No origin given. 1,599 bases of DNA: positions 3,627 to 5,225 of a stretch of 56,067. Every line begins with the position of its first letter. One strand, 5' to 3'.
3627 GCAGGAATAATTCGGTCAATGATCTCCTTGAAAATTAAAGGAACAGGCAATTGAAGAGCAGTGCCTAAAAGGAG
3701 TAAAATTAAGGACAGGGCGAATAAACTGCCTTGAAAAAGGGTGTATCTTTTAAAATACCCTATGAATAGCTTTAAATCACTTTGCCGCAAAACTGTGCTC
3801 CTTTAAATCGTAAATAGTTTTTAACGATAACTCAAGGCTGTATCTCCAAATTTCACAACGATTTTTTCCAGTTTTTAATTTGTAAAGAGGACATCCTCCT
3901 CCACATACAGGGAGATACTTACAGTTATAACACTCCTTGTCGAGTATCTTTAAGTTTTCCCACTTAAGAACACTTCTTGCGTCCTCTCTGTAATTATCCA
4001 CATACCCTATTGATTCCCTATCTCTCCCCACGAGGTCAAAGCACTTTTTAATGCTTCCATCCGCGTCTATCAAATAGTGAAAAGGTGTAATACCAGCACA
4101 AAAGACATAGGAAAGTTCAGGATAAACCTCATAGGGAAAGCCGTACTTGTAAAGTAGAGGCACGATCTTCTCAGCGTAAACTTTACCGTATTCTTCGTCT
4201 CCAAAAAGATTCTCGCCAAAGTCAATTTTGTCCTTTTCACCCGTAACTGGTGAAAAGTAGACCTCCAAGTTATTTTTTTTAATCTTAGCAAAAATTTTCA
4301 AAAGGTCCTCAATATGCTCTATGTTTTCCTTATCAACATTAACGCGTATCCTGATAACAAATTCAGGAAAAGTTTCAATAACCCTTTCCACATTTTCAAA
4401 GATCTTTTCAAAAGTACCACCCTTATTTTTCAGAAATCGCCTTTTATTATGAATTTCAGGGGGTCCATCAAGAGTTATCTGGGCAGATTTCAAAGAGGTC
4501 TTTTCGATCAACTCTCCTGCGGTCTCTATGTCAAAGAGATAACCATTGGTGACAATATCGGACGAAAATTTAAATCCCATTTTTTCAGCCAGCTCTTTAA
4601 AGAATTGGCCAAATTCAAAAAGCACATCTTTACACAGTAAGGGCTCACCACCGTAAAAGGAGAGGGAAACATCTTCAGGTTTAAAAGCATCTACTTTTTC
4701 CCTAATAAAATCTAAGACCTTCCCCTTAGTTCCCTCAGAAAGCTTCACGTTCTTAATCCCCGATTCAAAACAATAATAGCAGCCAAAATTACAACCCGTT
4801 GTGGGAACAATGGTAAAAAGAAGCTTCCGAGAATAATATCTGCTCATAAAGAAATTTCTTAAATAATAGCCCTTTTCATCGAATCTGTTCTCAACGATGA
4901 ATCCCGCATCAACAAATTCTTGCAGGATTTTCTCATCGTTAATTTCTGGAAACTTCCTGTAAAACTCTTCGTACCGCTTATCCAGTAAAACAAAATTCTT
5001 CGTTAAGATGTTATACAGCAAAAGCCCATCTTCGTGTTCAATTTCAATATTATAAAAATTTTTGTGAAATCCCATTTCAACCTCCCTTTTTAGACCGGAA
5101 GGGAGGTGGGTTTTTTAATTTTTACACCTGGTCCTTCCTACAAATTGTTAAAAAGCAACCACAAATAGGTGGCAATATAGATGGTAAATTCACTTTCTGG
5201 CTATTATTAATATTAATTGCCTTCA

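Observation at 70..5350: Three unannotated paralogous mini-ORFs with an invariant CGCFL[TV]xC core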

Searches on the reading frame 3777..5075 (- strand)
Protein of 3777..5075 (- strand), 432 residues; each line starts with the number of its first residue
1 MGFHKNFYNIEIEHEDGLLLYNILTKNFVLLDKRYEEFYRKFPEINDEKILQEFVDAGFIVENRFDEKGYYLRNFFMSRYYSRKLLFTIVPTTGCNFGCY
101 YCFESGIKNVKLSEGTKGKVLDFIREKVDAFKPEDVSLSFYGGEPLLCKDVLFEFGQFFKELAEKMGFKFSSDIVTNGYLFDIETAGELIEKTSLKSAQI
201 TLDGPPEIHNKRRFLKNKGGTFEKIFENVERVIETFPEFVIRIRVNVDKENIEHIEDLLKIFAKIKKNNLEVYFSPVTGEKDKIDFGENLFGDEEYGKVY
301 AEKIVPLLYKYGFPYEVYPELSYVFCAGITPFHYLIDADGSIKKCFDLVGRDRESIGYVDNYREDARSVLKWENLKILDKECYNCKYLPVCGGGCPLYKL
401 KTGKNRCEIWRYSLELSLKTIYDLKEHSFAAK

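Call 4: search_protein_families(library=ncbifam, proteins=[window:3777-5075:-], max_evalue=1)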
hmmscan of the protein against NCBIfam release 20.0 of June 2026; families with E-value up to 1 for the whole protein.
window:3777-5075:- (432 aa): 69 families (the best 25 are shown)
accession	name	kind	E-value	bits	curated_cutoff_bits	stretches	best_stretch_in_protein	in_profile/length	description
TIGR04463.1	rSAM_vs_C_rich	equivalog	2.7e-74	250.5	525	1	8-404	1-403/438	TIGR04463 family radical SAM/SPASM RiPP maturase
TIGR04334.1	rSAM_Clo7bot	equivalog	1.7e-70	237.9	600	1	46-425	51-436/440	radical SAM/SPASM domain Clo7bot peptide maturase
NF038107.1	rSAM_NF038107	equivalog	5.8e-64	216.5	600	1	8-396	6-401/444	Cys-every-fifth radical SAM/SPASM peptide maturase CefB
NF052473.1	rSAM_FlmE_OhkG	exception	6.3e-53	180.1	500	2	5-261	3-275/481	FlmE/OhkG family radical SAM/SPASM peptide maturase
TIGR04280.1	geopep_mat_rSAM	hypoth_equivalog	1.6e-45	155.9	400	1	51-402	50-399/428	geopeptide radical SAM maturase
NF047865.1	rSAM_PapB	equivalog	2.4e-34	119.1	340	1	88-397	6-318/330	PapB family radical SAM/SPASM ranthipeptide maturase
TIGR04068.1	rSAM_ocin_clost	equivalog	1.9e-27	96.3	500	1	44-297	43-300/462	Cys-rich peptide radical SAM maturase CcpM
NF041298.1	rSAM_mat_DynA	equivalog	1.2e-23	83.7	450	2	89-266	5-178/356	dynobactin maturation radical SAM/SPASM protein DynA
TIGR03906.1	quino_hemo_SAM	equivalog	8.2e-22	77.5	453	2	92-282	101-289/467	quinohemoprotein amine dehydrogenase maturation protein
TIGR04064.1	rSAM_nif11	equivalog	2.4e-20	72.7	518.7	2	91-240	84-232/459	nif11-like peptide radical SAM maturase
TIGR03942.1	sulfatase_rSAM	equivalog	2.9e-20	72.6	349.45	2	93-280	9-192/363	anaerobic sulfatase maturase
TIGR03978.1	rSAM_paired_1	equivalog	5.2e-19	68.3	370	1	14-265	10-260/466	His-Xaa-Ser system radical SAM maturase HxsB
TIGR03974.1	rSAM_six_Cys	equivalog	6e-18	64.9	425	2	93-262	105-274/451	thioether cross-link-forming SCIFF peptide maturase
NF041707.1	rSAM_YhhB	equivalog_domain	1.1e-17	64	445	2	93-274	10-194/369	cyclophane-forming radical SAM/SPASM peptide maturase YhhB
TIGR04083.1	rSAM_pep_methan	hypoth_equivalog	1.7e-17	63.4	300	2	88-264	3-166/376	TIGR04083 family peptide-modifying radical SAM enzyme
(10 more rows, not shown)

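Call 5: search_protein_families(library=pfam, proteins=[window:3777-5075:-], max_evalue=1)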
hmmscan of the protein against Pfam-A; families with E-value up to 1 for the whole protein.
window:3777-5075:- (432 aa): 2 families
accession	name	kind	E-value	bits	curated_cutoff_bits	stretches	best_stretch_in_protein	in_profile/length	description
PF04055.27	Radical_SAM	-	1.2e-19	71.5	29.5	1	89-260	1-164/166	Radical SAM superfamily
PF13353.11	Fer4_12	-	4.1e-09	37.3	22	1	92-219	12-130/137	4Fe-4S single cluster domain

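Call 6: find_homologous_proteins(query=window:3777-5075:-, max_evalue=1e-20)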
Query window:3777-5075:- (432 aa): 2418 proteins with E <= 1e-20 among 8000 candidates; the best 120 are listed.
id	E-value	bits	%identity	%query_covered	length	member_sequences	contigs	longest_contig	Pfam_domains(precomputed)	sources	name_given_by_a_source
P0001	4.1e-266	901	90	100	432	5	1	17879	PF04055.28,PF13353.12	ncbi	-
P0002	1.0e-256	870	86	100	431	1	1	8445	PF04055.28,PF13353.12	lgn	-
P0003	1.8e-240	816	80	100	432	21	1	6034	PF04055.28,PF13353.12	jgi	jgi:uncharacterized protein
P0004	1.6e-168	579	57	100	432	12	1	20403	PF04055.28,PF13353.12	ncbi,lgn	ncbi:MAG: radical SAM protein [candidate division WOR-3 bacterium]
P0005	1.2e-159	550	58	98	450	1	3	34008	PF04055.28,PF13353.12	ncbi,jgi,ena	-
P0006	9.3e-159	547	55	99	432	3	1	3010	PF04055.28,PF13353.12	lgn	-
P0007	1.1e-156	540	56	98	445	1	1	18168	PF04055.28,PF13353.12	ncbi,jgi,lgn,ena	-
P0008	4.4e-155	535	56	98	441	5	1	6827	PF04055.28,PF13353.12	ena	-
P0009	7.2e-153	527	56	97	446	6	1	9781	PF04055.28,PF13353.12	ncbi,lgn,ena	-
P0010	5.3e-139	482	51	99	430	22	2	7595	PF04055.28,PF13353.12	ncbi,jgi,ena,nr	ncbi:MAG: hypothetical protein DRI22_01070 [Caldiserica bacterium]|nr:MAG: hypothetical protein DRI2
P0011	1.3e-82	296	39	99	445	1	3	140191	PF04055.28,PF13353.12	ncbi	-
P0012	4.2e-74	268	37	98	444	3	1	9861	PF04055.28,PF13353.12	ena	-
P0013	2.4e-64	236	34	97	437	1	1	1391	PF04055.28,PF13353.12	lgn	-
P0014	5.3e-63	231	37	97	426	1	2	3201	PF04055.28,PF13353.12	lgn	-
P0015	1.9e-62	230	31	97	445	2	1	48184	PF04055.28,PF13353.12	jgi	jgi:uncharacterized protein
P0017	3.5e-62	229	33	98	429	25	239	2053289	PF04055.28,PF13353.12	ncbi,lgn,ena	-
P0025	7.7e-60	221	33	96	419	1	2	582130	PF04055.28,PF13353.12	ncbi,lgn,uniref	ncbi:MAG: SPASM domain-containing protein [Peptostreptococcus sp.]|uniref:radical SAM/SPASM domain-c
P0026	8.6e-60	221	31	97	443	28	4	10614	PF04055.28,PF13353.12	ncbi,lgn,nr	ncbi:MAG: radical SAM protein [Bacilli bacterium]|nr:radical SAM protein [Bacilli bacterium]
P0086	1.2e-55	207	30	98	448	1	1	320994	PF04055.28,PF13353.12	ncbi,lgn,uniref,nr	ncbi:hypothetical protein CLPU_3c01920 [Gottschalkia purinilytica]|uniref:Radical SAM core domain-co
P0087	1.4e-55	207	32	98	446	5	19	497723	PF04055.28,PF13353.12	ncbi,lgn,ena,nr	ncbi:MAG: SPASM domain-containing protein [Oscillospiraceae bacterium]|nr:SPASM domain-containing pr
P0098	4.6e-55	205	32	94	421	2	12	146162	PF04055.28,PF13353.12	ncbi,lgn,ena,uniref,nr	ncbi:radical SAM/SPASM domain-containing protein [uncultured Faecalicoccus sp.]|uniref:radical SAM/S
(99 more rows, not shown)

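Call 7: find_related_loci(query=window:3777-5075:-, collection=genome_contigs, flank=6000)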
Query window:3777-5075:- (432 aa) in genome_contigs; peptide patterns used: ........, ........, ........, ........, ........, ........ (x = any residue, [..] = any of these).
89 stretches matched a pattern; 2 encode a relative of the query (tblastn E <= 1e-3); 2 distinct loci.
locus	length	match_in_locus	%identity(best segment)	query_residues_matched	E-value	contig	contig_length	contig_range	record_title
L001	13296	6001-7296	90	1-432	0e+0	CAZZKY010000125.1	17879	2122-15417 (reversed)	MAG TPA_asm: uncultured bacterium isolate binchicken_co25_44 genome assembly, contig: k141_24770, whole genome shotgun s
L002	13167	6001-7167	28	52-426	3e-29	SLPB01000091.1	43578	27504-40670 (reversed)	MAG: Bacteroidales bacterium isolate CSSed165cm_477 CSSed16-5cm-935, whole genome shotgun sequence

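Call 9: find_encoding_contigs(protein=P0004, flank=8000, max_places=3)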
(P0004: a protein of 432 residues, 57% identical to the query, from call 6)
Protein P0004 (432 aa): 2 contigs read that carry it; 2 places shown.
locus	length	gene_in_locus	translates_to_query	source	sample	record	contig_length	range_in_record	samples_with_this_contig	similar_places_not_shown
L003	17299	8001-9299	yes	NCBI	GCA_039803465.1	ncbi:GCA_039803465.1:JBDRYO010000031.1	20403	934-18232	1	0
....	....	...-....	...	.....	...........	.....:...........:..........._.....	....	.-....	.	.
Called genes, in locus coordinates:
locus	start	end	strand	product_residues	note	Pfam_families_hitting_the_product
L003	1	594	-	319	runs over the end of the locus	PF02606:LpxK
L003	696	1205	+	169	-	PF04542:Sigma70_r2, PF08281:Sigma70_r4_2, PF04545:Sigma70_r4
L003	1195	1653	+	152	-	-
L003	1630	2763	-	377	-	PF01702:TGT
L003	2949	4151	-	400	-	PF13176:TPR_7 (faint), PF13432:TPR_16 (weak), PF00515:TPR_1 (weak), PF07719:TPR_2 (weak), PF13174:TPR_6 (weak), PF13624:SurA_N_3 (weak), PF13145:Rotamase_2, PF00639:Rotamase, +4 more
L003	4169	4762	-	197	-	-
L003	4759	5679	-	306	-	-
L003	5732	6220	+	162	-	PF08534:Redoxin, PF00578:AhpC-TSA, PF13098:Thioredoxin_2, PF00085:Thioredoxin, PF13905:Thioredoxin_8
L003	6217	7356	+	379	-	PF02670:DXP_reductoisom, PF08436:DXP_redisom_C, PF13288:DXPR_C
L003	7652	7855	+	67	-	-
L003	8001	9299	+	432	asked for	PF04055:Radical_SAM, PF13353:Fer4_12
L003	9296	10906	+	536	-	PF00664:ABC_membrane, PF00005:ABC_tran, PF02463:SMC_N (faint), PF13304:AAA_21 (faint)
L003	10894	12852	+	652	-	-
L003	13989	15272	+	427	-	PF04055:Radical_SAM, PF13353:Fer4_12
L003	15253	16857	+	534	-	PF00664:ABC_membrane, PF00005:ABC_tran, PF13304:AAA_21 (faint), PF02463:SMC_N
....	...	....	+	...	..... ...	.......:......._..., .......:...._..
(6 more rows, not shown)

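Call 10: find_encoding_contigs(protein=P0005, flank=8000, max_places=3)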
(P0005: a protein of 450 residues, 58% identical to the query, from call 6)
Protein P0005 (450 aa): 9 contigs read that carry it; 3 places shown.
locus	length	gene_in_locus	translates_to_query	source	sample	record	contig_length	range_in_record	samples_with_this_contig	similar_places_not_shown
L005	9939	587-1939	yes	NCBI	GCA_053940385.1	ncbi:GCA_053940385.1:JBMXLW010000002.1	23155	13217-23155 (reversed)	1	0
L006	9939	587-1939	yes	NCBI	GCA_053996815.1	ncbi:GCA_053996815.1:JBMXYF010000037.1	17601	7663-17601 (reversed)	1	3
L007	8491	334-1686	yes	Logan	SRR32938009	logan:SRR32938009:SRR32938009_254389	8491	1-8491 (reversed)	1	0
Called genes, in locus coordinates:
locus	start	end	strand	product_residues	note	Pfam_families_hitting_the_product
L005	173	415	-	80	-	-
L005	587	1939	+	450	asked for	PF04055:Radical_SAM, PF13353:Fer4_12 (weak)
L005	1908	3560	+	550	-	PF00664:ABC_membrane, PF00005:ABC_tran, PF13555:AAA_29 (weak), PF13304:AAA_21 (faint)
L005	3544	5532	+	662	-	-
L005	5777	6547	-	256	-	PF00005:ABC_tran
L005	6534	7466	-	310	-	PF01032:FecCD, PF00950:ABC-3 (weak)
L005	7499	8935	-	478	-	PF03807:F420_oxidored (faint), PF14691:Fer4_20, PF01262:AlaDh_PNT_C (faint), PF01946:Thi4 (faint), PF00070:Pyr_redox (weak), PF07992:Pyr_redox_2, PF13450:NAD_binding_8, PF00070:Pyr_redox (weak), +5 more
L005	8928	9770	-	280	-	PF10418:DHODB_Fe-S_bind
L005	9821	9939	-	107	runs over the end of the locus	PF01022:HTH_5, PF12840:HTH_20 (weak), PF01978:TrmB (weak)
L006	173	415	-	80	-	-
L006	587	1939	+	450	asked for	PF04055:Radical_SAM, PF13353:Fer4_12 (weak)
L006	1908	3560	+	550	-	PF00664:ABC_membrane, PF00005:ABC_tran, PF13555:AAA_29 (weak), PF13304:AAA_21 (faint)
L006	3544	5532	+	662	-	-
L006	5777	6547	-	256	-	PF00005:ABC_tran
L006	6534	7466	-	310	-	PF01032:FecCD, PF00950:ABC-3 (weak)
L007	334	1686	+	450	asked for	PF04055:Radical_SAM, PF13353:Fer4_12 (weak)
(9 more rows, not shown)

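Call 11: find_encoding_contigs(protein=P0007, flank=8000, max_places=2)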
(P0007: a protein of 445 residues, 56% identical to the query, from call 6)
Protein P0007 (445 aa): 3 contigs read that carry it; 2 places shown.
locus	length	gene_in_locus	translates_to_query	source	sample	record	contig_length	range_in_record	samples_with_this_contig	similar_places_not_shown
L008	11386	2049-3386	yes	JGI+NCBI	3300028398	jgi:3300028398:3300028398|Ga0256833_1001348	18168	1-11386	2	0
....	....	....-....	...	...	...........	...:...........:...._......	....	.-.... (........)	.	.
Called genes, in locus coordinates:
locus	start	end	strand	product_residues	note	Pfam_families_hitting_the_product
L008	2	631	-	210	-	?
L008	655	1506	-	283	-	PF02915:Rubrerythrin (faint), PF01988:VIT1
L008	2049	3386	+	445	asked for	PF13353:Fer4_12 (faint), PF04055:Radical_SAM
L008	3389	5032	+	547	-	PF00664:ABC_membrane, PF13304:AAA_21 (faint), PF02463:SMC_N (faint), PF00005:ABC_tran, PF13555:AAA_29 (faint)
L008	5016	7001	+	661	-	PF19313:DUF5916 (weak)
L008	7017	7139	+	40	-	-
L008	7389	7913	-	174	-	PF01479:S4, PF00849:PseudoU_synth_2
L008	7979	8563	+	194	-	PF00440:TetR_N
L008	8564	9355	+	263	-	PF01497:Peripla_BP_2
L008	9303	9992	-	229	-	PF11306:DUF3108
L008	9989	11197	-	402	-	PF00579:tRNA-synt_1b, PF16714:TyrRSs_C (weak), PF22421:SYY_C-terminal, PF01479:S4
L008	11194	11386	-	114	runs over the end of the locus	PF02591:Zn_ribbon_9 (weak)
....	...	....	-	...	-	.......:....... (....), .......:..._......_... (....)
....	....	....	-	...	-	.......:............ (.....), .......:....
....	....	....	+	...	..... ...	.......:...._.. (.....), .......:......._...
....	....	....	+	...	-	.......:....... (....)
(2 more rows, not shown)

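Call 12: find_encoding_contigs(protein=P0009, flank=8000, max_places=2)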
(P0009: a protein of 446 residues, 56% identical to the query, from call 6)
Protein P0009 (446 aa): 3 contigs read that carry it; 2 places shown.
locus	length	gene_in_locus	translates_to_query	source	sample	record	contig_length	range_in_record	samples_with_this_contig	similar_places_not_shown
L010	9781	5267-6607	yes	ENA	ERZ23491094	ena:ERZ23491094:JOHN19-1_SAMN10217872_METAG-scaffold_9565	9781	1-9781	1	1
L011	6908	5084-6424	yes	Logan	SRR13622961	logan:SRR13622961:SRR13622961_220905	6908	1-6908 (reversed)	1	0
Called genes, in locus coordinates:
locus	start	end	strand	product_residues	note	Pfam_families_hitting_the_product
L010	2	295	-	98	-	?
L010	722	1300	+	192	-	PF13353:Fer4_12, PF04055:Radical_SAM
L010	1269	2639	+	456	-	PF00664:ABC_membrane, PF00005:ABC_tran, PF13304:AAA_21 (faint), PF02463:SMC_N (weak)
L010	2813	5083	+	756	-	PF13620:CarboxypepD_reg, PF13715:CarbopepD_reg_2, PF00593:TonB_dep_Rec_b-barrel, PF14905:OMP_b-brl_3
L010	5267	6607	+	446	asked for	PF04055:Radical_SAM, PF13353:Fer4_12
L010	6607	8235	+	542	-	PF00664:ABC_membrane, PF00005:ABC_tran, PF13304:AAA_21 (faint), PF13555:AAA_29 (faint)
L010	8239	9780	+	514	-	?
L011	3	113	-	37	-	?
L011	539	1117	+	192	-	PF13353:Fer4_12, PF04055:Radical_SAM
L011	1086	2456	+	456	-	PF00664:ABC_membrane, PF00005:ABC_tran, PF13304:AAA_21 (faint), PF02463:SMC_N (weak)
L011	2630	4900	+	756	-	PF13620:CarboxypepD_reg, PF13715:CarbopepD_reg_2, PF00593:TonB_dep_Rec_b-barrel, PF14905:OMP_b-brl_3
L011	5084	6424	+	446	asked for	PF04055:Radical_SAM, PF13353:Fer4_12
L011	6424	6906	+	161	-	?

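Call 13: find_encoding_contigs(protein=P0010, flank=8000, max_places=2)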
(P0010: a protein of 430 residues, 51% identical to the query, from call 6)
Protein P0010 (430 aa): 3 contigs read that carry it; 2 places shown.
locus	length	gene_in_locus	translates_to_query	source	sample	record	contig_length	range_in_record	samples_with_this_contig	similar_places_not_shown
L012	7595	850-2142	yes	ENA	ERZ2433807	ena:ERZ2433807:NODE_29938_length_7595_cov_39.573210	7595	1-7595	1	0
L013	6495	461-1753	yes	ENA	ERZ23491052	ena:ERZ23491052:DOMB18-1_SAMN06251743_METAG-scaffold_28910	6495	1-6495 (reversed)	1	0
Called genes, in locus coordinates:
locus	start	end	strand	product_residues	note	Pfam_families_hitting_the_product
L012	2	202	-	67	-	?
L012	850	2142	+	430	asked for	PF04055:Radical_SAM, PF13353:Fer4_12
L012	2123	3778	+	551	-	PF00664:ABC_membrane, PF02463:SMC_N (faint), PF13175:AAA_15 (weak), PF00005:ABC_tran, PF13304:AAA_21 (faint)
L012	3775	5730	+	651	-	PF19313:DUF5916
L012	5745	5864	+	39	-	-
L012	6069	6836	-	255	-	-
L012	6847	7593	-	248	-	?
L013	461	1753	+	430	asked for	PF04055:Radical_SAM, PF13353:Fer4_12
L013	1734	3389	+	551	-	PF00664:ABC_membrane, PF13175:AAA_15 (faint), PF02463:SMC_N (faint), PF13476:AAA_23 (faint), PF00005:ABC_tran, PF13304:AAA_21 (faint)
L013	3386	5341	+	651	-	PF19313:DUF5916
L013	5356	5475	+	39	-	-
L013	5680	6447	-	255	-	-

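Call 14: find_encoding_contigs(protein=P0011, flank=8000, max_places=2)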
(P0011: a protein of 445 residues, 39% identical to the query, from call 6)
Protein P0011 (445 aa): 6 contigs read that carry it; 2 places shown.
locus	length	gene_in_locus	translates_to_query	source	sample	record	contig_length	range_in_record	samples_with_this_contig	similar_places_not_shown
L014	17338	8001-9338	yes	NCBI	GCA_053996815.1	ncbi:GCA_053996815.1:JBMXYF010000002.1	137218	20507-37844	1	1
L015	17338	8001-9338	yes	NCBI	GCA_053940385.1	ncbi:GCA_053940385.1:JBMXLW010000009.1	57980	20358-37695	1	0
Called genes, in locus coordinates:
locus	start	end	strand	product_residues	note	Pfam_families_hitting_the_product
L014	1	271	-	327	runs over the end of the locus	-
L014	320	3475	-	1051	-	PF00930:DPPIV_N (faint), PF25174:Beta-prop_THOC3 (faint), PF26549:Tricorn_N, PF07676:PD40, PF26550:Tricorn_2nd, PF14684:Tricorn_C1, PF14685:PDZ_Tricorn, PF03572:Peptidase_S41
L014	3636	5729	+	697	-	PF08206:OB_RNB, PF17876:CSD2 (weak), PF00773:RNB, PF00575:S1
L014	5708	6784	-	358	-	PF02481:DNA_processg_A, PF17782:WHD_DprA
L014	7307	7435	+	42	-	-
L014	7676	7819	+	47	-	-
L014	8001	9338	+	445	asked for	PF04055:Radical_SAM, PF13353:Fer4_12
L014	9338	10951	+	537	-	PF00664:ABC_membrane, PF00005:ABC_tran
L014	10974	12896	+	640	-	PF19313:DUF5916 (weak)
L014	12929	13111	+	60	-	-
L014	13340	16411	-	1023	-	PF00873:ACR_tran, PF02355:SecD_SecF_C (faint), PF03176:MMPL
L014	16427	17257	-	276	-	PF25989:YknX_C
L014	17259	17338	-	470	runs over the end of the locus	PF02321:OEP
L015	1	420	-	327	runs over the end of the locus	-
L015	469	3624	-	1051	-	PF00930:DPPIV_N (faint), PF25174:Beta-prop_THOC3 (faint), PF26549:Tricorn_N, PF07676:PD40, PF26550:Tricorn_2nd, PF14684:Tricorn_C1, PF14685:PDZ_Tricorn, PF03572:Peptidase_S41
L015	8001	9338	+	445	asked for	PF04055:Radical_SAM, PF13353:Fer4_12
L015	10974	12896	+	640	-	PF19313:DUF5916 (weak)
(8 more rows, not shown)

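Call 18: find_encoding_contigs(protein=P0012, flank=8000, max_places=2)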
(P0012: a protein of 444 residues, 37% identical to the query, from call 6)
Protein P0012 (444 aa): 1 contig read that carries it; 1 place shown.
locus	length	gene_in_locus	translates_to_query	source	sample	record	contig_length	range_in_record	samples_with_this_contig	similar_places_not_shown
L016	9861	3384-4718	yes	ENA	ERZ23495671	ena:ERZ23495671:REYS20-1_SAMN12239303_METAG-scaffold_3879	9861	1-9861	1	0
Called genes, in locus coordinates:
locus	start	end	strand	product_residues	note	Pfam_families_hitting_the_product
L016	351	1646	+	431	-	PF13353:Fer4_12, PF04055:Radical_SAM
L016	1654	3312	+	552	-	PF00664:ABC_membrane, PF00005:ABC_tran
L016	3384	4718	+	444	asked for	PF04055:Radical_SAM, PF13353:Fer4_12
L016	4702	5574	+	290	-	PF00664:ABC_membrane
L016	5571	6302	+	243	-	PF13175:AAA_15 (weak), PF02463:SMC_N (faint), PF13476:AAA_23 (weak), PF00005:ABC_tran, PF13304:AAA_21 (faint)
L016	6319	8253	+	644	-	-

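Call 19: find_encoding_contigs(protein=P0008, flank=8000, max_places=2)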
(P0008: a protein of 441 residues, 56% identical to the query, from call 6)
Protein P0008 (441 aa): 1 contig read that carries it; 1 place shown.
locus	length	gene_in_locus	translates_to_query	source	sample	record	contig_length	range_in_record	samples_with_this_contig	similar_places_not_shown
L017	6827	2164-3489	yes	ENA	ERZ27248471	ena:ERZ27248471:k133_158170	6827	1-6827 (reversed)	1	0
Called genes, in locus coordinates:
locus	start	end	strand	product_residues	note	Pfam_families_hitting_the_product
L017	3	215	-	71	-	?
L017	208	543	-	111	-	PF03334:PhaG_MnhG_YufB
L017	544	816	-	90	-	PF04066:MrpF_PhaF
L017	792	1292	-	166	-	PF01899:MNHE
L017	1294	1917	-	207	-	PF06971:Put_DNA-bind_N, PF02629:CoA_binding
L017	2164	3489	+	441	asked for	PF04055:Radical_SAM, PF13353:Fer4_12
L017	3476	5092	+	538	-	PF00664:ABC_membrane, PF00005:ABC_tran, PF13555:AAA_29 (weak), PF13304:AAA_21 (faint)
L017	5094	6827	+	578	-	?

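Call 20: find_encoding_contigs(protein=P0003, flank=8000, max_places=2)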
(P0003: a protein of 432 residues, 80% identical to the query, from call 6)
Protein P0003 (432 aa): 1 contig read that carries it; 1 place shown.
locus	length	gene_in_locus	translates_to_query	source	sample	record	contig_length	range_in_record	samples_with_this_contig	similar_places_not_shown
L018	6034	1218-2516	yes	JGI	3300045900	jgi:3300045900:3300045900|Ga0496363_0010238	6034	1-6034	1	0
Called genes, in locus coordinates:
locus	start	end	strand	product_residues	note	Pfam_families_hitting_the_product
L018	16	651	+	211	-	PF00578:AhpC-TSA, PF08534:Redoxin, PF10417:1-cysPrx_C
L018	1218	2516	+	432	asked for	PF04055:Radical_SAM, PF13353:Fer4_12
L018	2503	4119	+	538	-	PF00664:ABC_membrane, PF00005:ABC_tran, PF02463:SMC_N (faint), PF13555:AAA_29 (weak), PF13304:AAA_21 (faint)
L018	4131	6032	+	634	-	?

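Call 31: search_solved_structures(query=window:3777-5075:-, max_evalue=0.00001)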
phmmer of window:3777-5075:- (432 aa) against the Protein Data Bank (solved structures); distinct sequences matched with E-value up to 0.00001: 3.
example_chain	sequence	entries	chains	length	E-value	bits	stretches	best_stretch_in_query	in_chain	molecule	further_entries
4k37_A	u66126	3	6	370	2.3e-12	49.5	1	91-397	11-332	Anaerobic sulfatase-maturating enzyme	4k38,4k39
4k36_A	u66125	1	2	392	2.6e-12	49.4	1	91-397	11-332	Anaerobic sulfatase-maturating enzyme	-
5wgg_A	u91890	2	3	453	5.7e-12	48.2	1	92-420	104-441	Radical SAM domain protein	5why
